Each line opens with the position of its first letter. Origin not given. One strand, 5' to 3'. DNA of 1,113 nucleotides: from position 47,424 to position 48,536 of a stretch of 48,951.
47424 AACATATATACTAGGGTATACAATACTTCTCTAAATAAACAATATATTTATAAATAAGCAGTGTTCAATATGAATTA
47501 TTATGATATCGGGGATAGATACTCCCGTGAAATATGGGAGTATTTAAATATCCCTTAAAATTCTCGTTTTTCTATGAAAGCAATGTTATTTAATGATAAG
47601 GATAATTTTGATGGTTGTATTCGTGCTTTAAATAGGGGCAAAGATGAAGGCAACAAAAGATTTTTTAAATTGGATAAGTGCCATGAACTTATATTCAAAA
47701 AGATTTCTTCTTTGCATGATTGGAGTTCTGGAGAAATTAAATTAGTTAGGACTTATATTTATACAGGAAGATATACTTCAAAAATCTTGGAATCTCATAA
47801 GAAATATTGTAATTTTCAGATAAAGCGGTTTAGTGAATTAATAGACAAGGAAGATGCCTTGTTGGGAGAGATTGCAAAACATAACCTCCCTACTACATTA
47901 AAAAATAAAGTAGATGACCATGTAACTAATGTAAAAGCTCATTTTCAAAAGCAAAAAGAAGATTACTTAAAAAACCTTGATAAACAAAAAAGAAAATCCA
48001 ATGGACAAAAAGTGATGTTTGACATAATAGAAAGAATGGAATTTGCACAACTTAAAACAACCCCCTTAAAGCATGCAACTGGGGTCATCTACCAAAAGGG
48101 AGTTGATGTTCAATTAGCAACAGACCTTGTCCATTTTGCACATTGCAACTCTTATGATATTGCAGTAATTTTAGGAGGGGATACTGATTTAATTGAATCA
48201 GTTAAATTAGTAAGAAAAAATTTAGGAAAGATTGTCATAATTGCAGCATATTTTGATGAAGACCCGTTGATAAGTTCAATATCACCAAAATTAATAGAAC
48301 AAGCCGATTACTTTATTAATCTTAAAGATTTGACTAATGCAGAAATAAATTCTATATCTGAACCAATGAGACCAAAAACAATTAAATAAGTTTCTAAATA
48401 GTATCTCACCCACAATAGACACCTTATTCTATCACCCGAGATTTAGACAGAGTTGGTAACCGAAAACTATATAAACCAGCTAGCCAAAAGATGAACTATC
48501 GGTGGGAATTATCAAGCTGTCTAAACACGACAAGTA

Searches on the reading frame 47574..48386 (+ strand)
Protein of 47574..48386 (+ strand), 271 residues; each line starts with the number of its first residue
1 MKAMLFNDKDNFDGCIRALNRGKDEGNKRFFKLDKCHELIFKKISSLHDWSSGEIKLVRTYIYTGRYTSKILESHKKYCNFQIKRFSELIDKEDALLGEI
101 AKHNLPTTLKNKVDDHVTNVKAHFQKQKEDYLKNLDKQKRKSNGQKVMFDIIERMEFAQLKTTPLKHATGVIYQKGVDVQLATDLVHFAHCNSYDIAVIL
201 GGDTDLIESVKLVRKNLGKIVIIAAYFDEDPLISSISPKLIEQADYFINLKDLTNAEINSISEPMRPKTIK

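Call 78: find_encoding_contigs(protein=window:47574-48386:+, flank=10000, max_places=1)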
Protein window:47574-48386:+ (271 aa): no gene with exactly this product is on record in the collection.
